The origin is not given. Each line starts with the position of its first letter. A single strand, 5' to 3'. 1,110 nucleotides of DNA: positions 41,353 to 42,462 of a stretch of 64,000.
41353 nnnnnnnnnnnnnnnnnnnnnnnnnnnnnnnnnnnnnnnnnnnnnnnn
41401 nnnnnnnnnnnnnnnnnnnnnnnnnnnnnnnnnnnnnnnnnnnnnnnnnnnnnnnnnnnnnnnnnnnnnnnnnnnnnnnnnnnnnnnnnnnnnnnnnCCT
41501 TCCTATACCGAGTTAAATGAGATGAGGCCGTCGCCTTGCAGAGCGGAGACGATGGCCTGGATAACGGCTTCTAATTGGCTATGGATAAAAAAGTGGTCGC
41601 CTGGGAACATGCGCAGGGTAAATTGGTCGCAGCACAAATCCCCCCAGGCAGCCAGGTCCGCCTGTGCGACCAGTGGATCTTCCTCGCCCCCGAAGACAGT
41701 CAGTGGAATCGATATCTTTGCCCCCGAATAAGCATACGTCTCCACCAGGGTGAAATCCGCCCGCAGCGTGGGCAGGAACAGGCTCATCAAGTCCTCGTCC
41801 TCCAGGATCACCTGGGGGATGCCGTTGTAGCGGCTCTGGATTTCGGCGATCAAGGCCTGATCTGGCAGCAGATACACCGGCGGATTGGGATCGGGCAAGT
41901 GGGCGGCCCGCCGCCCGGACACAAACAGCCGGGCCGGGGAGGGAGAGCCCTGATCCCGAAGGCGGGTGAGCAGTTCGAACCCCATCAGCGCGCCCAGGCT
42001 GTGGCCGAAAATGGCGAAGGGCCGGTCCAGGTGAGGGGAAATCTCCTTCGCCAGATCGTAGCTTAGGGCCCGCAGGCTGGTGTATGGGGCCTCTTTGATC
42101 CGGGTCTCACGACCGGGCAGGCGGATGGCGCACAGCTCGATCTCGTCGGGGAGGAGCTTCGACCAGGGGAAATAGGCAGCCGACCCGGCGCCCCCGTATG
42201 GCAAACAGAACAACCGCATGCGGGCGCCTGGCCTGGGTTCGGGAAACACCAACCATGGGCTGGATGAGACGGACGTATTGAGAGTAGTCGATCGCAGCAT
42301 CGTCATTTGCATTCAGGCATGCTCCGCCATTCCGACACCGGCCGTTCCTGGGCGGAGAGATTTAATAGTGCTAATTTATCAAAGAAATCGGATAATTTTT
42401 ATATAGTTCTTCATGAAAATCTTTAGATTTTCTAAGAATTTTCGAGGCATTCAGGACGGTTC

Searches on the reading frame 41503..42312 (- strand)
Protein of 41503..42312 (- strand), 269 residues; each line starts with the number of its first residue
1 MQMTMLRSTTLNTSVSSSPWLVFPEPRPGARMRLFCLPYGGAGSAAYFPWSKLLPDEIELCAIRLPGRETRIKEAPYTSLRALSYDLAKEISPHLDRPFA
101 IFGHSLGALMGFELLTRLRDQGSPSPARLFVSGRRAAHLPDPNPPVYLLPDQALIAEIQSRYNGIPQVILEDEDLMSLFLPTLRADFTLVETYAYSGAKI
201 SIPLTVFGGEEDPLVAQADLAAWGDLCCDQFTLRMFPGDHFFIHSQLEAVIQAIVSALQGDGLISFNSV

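Call 4: search_protein_families(library=pfam, proteins=[window:41503-42312:-], max_evalue=0.01)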
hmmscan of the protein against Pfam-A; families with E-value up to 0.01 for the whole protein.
window:41503-42312:- (269 aa): 5 families
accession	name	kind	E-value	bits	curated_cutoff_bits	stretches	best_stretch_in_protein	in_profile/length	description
PF00975.26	Thioesterase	-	8.8e-44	150.8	26.4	1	33-254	2-222/226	Thioesterase domain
PF12697.13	Abhydrolase_6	-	1.5e-07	32.7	26.3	1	40-252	6-216/217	Alpha/beta hydrolase family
PF00561.26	Abhydrolase_1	-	1.3e-05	25.5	25.8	0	193-243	191-241/245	alpha/beta hydrolase fold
PF03959.19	FSH1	-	0.0016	18.6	21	1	100-242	104-201/211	Serine hydrolase (FSH1)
PF12146.15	Hydrolase_4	-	0.0021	17.8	27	0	92-120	71-99/239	Serine aminopeptidase, S33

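Call 8: search_protein_families(library=ncbifam, proteins=[window:41503-42312:-], max_evalue=0.001)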
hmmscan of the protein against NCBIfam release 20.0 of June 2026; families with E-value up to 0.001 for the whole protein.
window:41503-42312:- (269 aa): 1 family
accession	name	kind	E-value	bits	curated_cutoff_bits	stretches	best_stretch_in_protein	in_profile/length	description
TIGR03056.1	bchO_mg_che_rel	equivalog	0.00083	18.4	172.55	0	11-114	9-112/278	alpha/beta fold hydrolase BchO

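Call 31: find_homologous_proteins(query=window:41503-42312:-, max_evalue=1e-20)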
Query window:41503-42312:- (269 aa): 1771 proteins with E <= 1e-20 among 3363 candidates; the best 120 are listed.
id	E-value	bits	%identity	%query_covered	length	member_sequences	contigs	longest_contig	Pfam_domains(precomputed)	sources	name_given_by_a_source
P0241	1.5e-141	489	90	88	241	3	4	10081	PF12697.14,PF00561.27,PF00975.27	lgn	-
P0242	2.8e-108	379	66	92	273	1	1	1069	PF12697.14,PF00561.27,PF00975.27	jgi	-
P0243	2.1e-97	344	59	93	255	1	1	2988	PF12697.14,PF00561.27,PF00975.27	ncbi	-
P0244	5.8e-97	342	57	93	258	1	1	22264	PF12697.14,PF00975.27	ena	-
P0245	1.5e-92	328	59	90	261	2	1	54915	PF12697.14,PF00561.27,PF00975.27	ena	-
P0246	1.4e-91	325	59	92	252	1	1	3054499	PF00975.27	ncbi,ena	-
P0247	1.0e-88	315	54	95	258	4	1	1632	PF12697.14,PF00975.27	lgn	-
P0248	5.0e-86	307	55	91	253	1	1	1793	PF12697.14,PF00975.27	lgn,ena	-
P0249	7.0e-84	299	53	91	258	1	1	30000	PF12697.14,PF00975.27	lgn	-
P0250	1.7e-82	295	52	90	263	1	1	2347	PF12697.14,PF00975.27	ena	-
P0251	2.0e-81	291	54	91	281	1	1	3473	PF12697.14,PF00975.27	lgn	-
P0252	6.2e-80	287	51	92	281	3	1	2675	PF12697.14,PF00975.27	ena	-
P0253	8.0e-80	286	51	91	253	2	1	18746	PF12697.14,PF00975.27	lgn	-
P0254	1.2e-79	286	51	95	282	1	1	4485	PF12697.14,PF00975.27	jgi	jgi:surfactin synthase thioesterase subunit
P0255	1.2e-79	286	50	94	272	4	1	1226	PF12697.14,PF00975.27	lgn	-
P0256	4.4e-79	284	52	90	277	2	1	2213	PF12697.14,PF00975.27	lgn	-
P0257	4.9e-79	284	49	95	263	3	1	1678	PF12697.14,PF00975.27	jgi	jgi:medium-chain acyl-[acyl-carrier-protein] hydrolase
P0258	6.0e-79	283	52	89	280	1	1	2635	PF12697.14,PF00975.27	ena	-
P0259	1.4e-78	282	48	92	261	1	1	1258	PF00975.27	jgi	jgi:medium-chain acyl-[acyl-carrier-protein] hydrolase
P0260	1.4e-78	282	49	94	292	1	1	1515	PF12697.14,PF00975.27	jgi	jgi:medium-chain acyl-[acyl-carrier-protein] hydrolase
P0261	2.3e-78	281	53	84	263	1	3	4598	PF12697.14,PF00975.27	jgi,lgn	jgi:medium-chain acyl-[acyl-carrier-protein] hydrolase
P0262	3.0e-78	281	49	96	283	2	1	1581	PF12697.14,PF00561.27,PF00975.27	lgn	-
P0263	3.5e-78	281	50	93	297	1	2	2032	PF12697.14,PF00975.27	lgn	-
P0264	3.8e-78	281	49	92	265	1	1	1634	PF00975.27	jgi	jgi:medium-chain acyl-[acyl-carrier-protein] hydrolase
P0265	4.6e-78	280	49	93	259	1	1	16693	PF12697.14,PF00975.27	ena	-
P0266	9.9e-78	279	52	91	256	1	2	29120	PF00975.27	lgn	-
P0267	1.0e-77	279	49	90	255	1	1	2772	PF12697.14,PF00975.27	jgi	jgi:medium-chain acyl-[acyl-carrier-protein] hydrolase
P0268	2.4e-77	278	50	92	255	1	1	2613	PF12697.14,PF00975.27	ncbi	-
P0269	2.4e-77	278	54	87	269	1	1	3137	PF12697.14,PF00975.27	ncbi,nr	ncbi:MAG TPA: alpha/beta fold hydrolase [Thermomicrobiales bacterium]|nr:alpha/beta fold hydrolase [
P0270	2.5e-77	278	50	95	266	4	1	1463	PF12697.14,PF00975.27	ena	-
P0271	2.3e-76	275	49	92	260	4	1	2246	PF12697.14,PF00975.27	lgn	-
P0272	1.2e-75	273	51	86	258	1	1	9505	PF12697.14,PF00975.27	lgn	-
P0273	1.6e-75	272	50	92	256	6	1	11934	PF12697.14,PF00975.27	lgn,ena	-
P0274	1.8e-75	272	48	91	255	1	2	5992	PF12697.14,PF00975.27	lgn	-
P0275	2.2e-75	272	50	92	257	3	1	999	PF12697.14,PF00975.27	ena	-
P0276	3.1e-75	271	47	93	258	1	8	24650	PF12697.14,PF00975.27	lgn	-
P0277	5.1e-75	270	50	90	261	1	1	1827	PF12697.14,PF00975.27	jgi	jgi:medium-chain acyl-[acyl-carrier-protein] hydrolase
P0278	5.9e-75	270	53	86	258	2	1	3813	PF12697.14,PF00561.27,PF00975.27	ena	-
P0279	6.7e-75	270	51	91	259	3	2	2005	PF12697.14,PF00975.27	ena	-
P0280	8.6e-75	270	49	89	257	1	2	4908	PF12697.14,PF00561.27,PF00975.27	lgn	-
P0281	8.9e-75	270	51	90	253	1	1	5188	PF12697.14,PF00975.27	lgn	-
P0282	1.8e-74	269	50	93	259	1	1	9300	PF00975.27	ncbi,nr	ncbi:MAG: thioesterase [Chloroflexales bacterium]|nr:thioesterase [Chloroflexales bacterium]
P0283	3.1e-74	268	48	92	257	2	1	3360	PF12697.14,PF00975.27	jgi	jgi:surfactin synthase thioesterase subunit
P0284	5.2e-74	267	46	93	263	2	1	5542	PF00975.27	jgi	jgi:medium-chain acyl-[acyl-carrier-protein] hydrolase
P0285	6.8e-74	267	46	94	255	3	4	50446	PF12697.14,PF00975.27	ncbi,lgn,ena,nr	ncbi:MAG: thioesterase [Anaerolineae bacterium]|nr:thioesterase [Anaerolineae bacterium]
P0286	7.1e-74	267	49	90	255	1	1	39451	PF12697.14,PF00975.27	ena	-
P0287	1.1e-73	266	49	92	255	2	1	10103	PF00975.27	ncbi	-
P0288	1.5e-73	266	48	93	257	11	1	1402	PF00975.27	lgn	-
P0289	1.7e-73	265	48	92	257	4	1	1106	PF00975.27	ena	-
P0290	1.9e-73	265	47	90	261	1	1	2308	PF12697.14,PF00975.27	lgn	-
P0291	3.5e-73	264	48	90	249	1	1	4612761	PF12697.14,PF00975.27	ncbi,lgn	-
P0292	3.8e-73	264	47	91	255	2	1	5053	PF12697.14,PF00975.27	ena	-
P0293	3.8e-73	264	47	95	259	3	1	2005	PF12697.14,PF00561.27,PF00975.27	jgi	jgi:surfactin synthase thioesterase subunit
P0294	3.8e-73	264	49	91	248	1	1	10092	PF00975.27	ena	-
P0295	4.6e-73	264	47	95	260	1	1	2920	PF12697.14,PF00975.27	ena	-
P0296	8.2e-73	263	49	92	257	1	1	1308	PF12697.14,PF00975.27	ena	-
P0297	8.7e-73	263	49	89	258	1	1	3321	PF12697.14,PF00975.27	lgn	-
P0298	1.5e-72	262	48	93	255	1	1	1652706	PF00975.27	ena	-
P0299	1.8e-72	262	47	91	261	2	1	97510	PF12697.14,PF00975.27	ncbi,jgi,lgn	-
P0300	1.9e-72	262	49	88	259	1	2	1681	PF12697.14,PF00561.27,PF00975.27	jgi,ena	-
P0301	1.9e-72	262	48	94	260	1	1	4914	PF00975.27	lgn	-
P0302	2.0e-72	262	49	92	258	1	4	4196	PF12697.14,PF00975.27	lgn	-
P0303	2.1e-72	262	48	92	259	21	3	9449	PF00975.27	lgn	-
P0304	3.1e-72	261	50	85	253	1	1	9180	PF12697.14,PF00975.27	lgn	-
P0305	3.3e-72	261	48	92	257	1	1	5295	PF12697.14,PF00975.27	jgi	jgi:medium-chain acyl-[acyl-carrier-protein] hydrolase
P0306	4.3e-72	261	52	84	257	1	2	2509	PF12697.14,PF00975.27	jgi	jgi:medium-chain acyl-[acyl-carrier-protein] hydrolase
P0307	5.7e-72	260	51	89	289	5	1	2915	PF12697.14,PF00975.27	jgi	jgi:surfactin synthase thioesterase subunit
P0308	5.8e-72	260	49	92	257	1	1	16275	PF12697.14,PF00975.27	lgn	-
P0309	6.9e-72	260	50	90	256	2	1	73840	PF00975.27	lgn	-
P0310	7.1e-72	260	49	92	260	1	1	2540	PF12697.14,PF00975.27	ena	-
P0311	9.2e-72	260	45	93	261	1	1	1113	PF00975.27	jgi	jgi:medium-chain acyl-[acyl-carrier-protein] hydrolase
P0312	1.1e-71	259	46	91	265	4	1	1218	PF12697.14,PF00975.27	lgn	-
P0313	1.2e-71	259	48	91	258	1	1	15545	PF12697.14,PF00975.27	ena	-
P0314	1.5e-71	259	50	89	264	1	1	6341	PF00975.27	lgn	-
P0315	1.7e-71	259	47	90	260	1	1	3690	PF00975.27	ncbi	-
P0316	2.0e-71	259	47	93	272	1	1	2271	PF12697.14,PF00975.27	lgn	-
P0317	2.1e-71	259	50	90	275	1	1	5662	PF12697.14,PF00975.27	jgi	jgi:medium-chain acyl-[acyl-carrier-protein] hydrolase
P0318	2.8e-71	258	48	94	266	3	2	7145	PF12697.14,PF00975.27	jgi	jgi:medium-chain acyl-[acyl-carrier-protein] hydrolase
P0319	3.2e-71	258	47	92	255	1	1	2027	PF12697.14,PF00975.27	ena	-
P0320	3.4e-71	258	49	91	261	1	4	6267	PF12697.14,PF00975.27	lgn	-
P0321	3.8e-71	258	47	91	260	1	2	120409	PF00975.27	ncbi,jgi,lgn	jgi:medium-chain acyl-[acyl-carrier-protein] hydrolase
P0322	4.3e-71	258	50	85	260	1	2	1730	PF12697.14,PF00975.27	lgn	-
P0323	4.4e-71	258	50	86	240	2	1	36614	PF12697.14,PF00975.27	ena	-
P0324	4.5e-71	257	46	93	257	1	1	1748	PF12697.14,PF00975.27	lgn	-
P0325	4.9e-71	257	46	96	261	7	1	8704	PF12697.14,PF00975.27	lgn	-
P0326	5.8e-71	257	49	94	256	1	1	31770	PF12697.14,PF00975.27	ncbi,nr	ncbi:thioesterase [Pleurocapsales cyanobacterium LEGE 06147]|nr:thioesterase [Pleurocapsales cyanoba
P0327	6.7e-71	257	47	90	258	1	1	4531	PF12697.14,PF00975.27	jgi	-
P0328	7.3e-71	257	48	92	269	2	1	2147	PF12697.14,PF00975.27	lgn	-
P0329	7.4e-71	257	48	93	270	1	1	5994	PF12697.14,PF00975.27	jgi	jgi:surfactin synthase thioesterase subunit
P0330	8.9e-71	257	46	96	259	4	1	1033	PF12697.14,PF00975.27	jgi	-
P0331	9.0e-71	256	49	91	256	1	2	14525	PF12697.14,PF00975.27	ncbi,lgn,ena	-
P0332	1.0e-70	256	48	89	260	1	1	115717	PF00975.27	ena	-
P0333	1.2e-70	256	48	91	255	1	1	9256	PF12697.14,PF00975.27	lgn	-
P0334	1.3e-70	256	52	87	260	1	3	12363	PF12697.14,PF00975.27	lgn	-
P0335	1.4e-70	256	48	84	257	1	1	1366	PF12697.14,PF00975.27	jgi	jgi:medium-chain acyl-[acyl-carrier-protein] hydrolase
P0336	1.5e-70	256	47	90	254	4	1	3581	PF12697.14,PF00975.27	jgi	jgi:medium-chain acyl-[acyl-carrier-protein] hydrolase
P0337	1.5e-70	256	50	91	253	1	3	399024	PF12697.14,PF00975.27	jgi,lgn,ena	-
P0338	1.6e-70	256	51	88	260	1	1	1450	PF00975.27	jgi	jgi:surfactin synthase thioesterase subunit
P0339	1.9e-70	255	49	92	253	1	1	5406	PF00975.27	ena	-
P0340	1.9e-70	255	48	91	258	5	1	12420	PF12697.14,PF00975.27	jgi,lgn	jgi:medium-chain acyl-[acyl-carrier-protein] hydrolase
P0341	2.2e-70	255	49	91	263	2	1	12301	PF00975.27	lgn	-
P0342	2.2e-70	255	49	87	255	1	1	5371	PF12697.14,PF00975.27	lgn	-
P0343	3.1e-70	255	49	87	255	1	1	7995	PF12697.14,PF00975.27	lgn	-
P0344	3.3e-70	255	47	92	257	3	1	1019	PF00975.27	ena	-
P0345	3.6e-70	255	47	92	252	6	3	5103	PF12697.14,PF00975.27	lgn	-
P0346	4.3e-70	254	46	95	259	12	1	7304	PF12697.14,PF00975.27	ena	-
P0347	4.4e-70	254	44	92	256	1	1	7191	PF12697.14,PF00975.27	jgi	-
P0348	4.5e-70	254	47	93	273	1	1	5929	PF12697.14,PF00975.27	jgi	jgi:medium-chain acyl-[acyl-carrier-protein] hydrolase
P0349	4.9e-70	254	49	89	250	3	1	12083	PF12697.14,PF00561.27,PF00975.27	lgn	-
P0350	5.0e-70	254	47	91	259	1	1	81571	PF12697.14,PF00975.27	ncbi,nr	ncbi:MAG: thioesterase [Chloroflexi bacterium]|nr:thioesterase [Chloroflexota bacterium]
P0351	5.9e-70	254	48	89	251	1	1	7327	PF00975.27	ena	-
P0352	6.2e-70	254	47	94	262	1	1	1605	PF12697.14,PF00975.27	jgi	jgi:medium-chain acyl-[acyl-carrier-protein] hydrolase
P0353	6.4e-70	254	49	92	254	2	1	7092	PF12697.14,PF00975.27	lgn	-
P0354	7.4e-70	253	47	93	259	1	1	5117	PF12697.14,PF00975.27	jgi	jgi:medium-chain acyl-[acyl-carrier-protein] hydrolase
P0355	8.5e-70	253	51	88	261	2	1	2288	PF12697.14,PF00561.27,PF00975.27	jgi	jgi:medium-chain acyl-[acyl-carrier-protein] hydrolase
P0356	8.9e-70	253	48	90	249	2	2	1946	PF12697.14,PF00975.27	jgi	jgi:medium-chain acyl-[acyl-carrier-protein] hydrolase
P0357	9.2e-70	253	49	90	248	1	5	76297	PF00975.27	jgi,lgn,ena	jgi:medium-chain acyl-[acyl-carrier-protein] hydrolase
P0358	9.7e-70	253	49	91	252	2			PF12697.14,PF00975.27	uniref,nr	uniref:Thioesterase n=1 Tax=Thermosporothrix sp. COM3 TaxID=2490863 RepID=A0A455SQ06_9CHLR|nr:thioes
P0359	1.1e-69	253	50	90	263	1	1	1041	PF12697.14,PF00561.27,PF00975.27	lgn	-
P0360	1.1e-69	253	48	92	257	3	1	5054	PF00975.27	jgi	jgi:medium-chain acyl-[acyl-carrier-protein] hydrolase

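Call 32: find_encoding_contigs(protein=P0241, flank=10000, max_places=4)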
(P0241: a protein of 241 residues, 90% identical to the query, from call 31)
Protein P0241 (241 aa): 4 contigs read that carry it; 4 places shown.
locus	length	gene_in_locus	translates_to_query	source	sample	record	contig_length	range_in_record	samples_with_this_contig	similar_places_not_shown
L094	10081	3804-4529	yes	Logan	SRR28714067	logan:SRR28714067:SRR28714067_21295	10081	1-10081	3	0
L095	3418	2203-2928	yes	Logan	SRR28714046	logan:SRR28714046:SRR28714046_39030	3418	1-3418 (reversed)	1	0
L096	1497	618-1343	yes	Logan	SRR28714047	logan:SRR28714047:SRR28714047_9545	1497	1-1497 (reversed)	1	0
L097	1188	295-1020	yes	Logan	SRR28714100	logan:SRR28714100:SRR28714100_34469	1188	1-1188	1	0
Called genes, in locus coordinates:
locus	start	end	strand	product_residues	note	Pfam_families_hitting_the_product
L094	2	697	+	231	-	?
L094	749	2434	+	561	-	PF01656:CbiA (weak), PF09140:MipZ (weak), PF10609:ParA, PF13614:AAA_31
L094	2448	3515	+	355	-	PF00135:COesterase, PF02129:Peptidase_S15 (faint), PF20434:BD-FAE, PF07859:Abhydrolase_3, PF12146:Hydrolase_4 (faint), PF00326:Peptidase_S9, PF01738:DLH (faint)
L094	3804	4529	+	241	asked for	PF00561:Abhydrolase_1 (faint), PF00975:Thioesterase, PF12697:Abhydrolase_6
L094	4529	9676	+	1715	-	PF00109:ketoacyl-synt, PF02801:Ketoacyl-synt_C, PF16197:KAsynt_C_assoc, PF22336:RhiE-like_linker, PF22621:CurL-like_PKS_C, PF00698:Acyl_transf_1, PF22953:SpnB_Rossmann, PF08659:KR, +4 more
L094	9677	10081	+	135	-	?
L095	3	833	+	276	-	?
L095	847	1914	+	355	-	PF00135:COesterase, PF02129:Peptidase_S15 (faint), PF20434:BD-FAE, PF07859:Abhydrolase_3, PF12146:Hydrolase_4 (faint), PF00326:Peptidase_S9, PF01738:DLH (faint)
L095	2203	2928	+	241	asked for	PF00561:Abhydrolase_1 (faint), PF00975:Thioesterase, PF12697:Abhydrolase_6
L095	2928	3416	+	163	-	?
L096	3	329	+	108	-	?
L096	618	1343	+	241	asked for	PF00561:Abhydrolase_1 (faint), PF00975:Thioesterase, PF12697:Abhydrolase_6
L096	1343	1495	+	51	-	?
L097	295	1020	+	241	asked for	PF00561:Abhydrolase_1 (faint), PF00975:Thioesterase, PF12697:Abhydrolase_6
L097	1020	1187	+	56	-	?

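Call 33: find_encoding_contigs(protein=P0246, flank=10000, max_places=2)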
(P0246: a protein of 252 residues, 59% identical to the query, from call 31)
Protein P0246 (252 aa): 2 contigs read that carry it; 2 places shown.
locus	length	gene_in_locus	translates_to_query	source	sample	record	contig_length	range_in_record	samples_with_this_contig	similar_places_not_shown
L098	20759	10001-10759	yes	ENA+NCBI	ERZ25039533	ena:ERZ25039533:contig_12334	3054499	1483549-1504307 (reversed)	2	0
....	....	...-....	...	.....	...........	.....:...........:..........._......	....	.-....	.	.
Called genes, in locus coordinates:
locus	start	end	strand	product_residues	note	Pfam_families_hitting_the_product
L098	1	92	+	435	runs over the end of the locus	PF00202:Aminotran_3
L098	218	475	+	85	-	-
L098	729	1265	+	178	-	PF00908:dTDP_sugar_isom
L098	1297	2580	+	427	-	PF21135:DRL_cat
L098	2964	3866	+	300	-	PF00483:NTP_transferase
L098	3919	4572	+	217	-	PF02585:PIG-L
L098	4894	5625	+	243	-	-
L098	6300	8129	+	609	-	PF19815:DUF6298 (weak), PF12904:Collagen_bind_2, PF16656:Pur_ac_phosph_N (weak)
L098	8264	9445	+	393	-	PF01676:Metalloenzyme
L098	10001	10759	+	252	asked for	PF00975:Thioesterase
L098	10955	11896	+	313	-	PF00109:ketoacyl-synt, PF00108:Thiolase_N (weak)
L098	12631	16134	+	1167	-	PF00698:Acyl_transf_1, PF00106:adh_short (faint), PF21089:PKS_DH_N (weak), PF08659:KR, PF00550:PP-binding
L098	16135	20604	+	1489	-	PF00109:ketoacyl-synt, PF02801:Ketoacyl-synt_C, PF16197:KAsynt_C_assoc, PF22336:RhiE-like_linker, PF22621:CurL-like_PKS_C, PF00698:Acyl_transf_1, PF21089:PKS_DH_N, PF14765:PS-DH, +3 more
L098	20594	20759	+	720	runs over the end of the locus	PF08240:ADH_N, PF00107:ADH_zinc_N, PF13602:ADH_zinc_N_2, PF00106:adh_short, PF08659:KR, PF13561:adh_short_C2, PF00550:PP-binding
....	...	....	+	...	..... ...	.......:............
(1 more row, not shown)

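Call 34: find_encoding_contigs(protein=P0245, flank=10000, max_places=2)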
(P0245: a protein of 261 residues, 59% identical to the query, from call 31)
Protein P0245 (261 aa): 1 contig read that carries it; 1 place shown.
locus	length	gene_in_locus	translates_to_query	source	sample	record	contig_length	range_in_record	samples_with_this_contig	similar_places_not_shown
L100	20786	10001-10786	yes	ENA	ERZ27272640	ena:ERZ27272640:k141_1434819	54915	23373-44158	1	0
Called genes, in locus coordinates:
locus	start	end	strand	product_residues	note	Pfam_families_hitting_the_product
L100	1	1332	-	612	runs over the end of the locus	PF01663:Phosphodiest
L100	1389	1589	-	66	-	-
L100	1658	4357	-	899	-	PF15892:BNR_4 (faint), PF13088:BNR_2 (faint)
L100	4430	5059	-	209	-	PF00685:Sulfotransfer_1, PF13469:Sulfotransfer_3 (weak)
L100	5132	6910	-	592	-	PF04055:Radical_SAM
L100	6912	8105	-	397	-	PF00535:Glycos_transf_2, PF10111:Glyco_tranf_2_2, PF13641:Glyco_tranf_2_3 (weak)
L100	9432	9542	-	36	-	-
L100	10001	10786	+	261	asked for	PF00975:Thioesterase, PF12697:Abhydrolase_6 (weak), PF00561:Abhydrolase_1 (faint)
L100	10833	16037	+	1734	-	PF00109:ketoacyl-synt, PF02801:Ketoacyl-synt_C, PF16197:KAsynt_C_assoc, PF22336:RhiE-like_linker, PF22621:CurL-like_PKS_C, PF00698:Acyl_transf_1, PF21089:PKS_DH_N, PF00106:adh_short, +4 more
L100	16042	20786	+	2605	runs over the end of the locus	PF00109:ketoacyl-synt, PF02801:Ketoacyl-synt_C, PF16197:KAsynt_C_assoc, PF22336:RhiE-like_linker, PF22621:CurL-like_PKS_C, PF00698:Acyl_transf_1, PF21089:PKS_DH_N, PF14765:PS-DH, +14 more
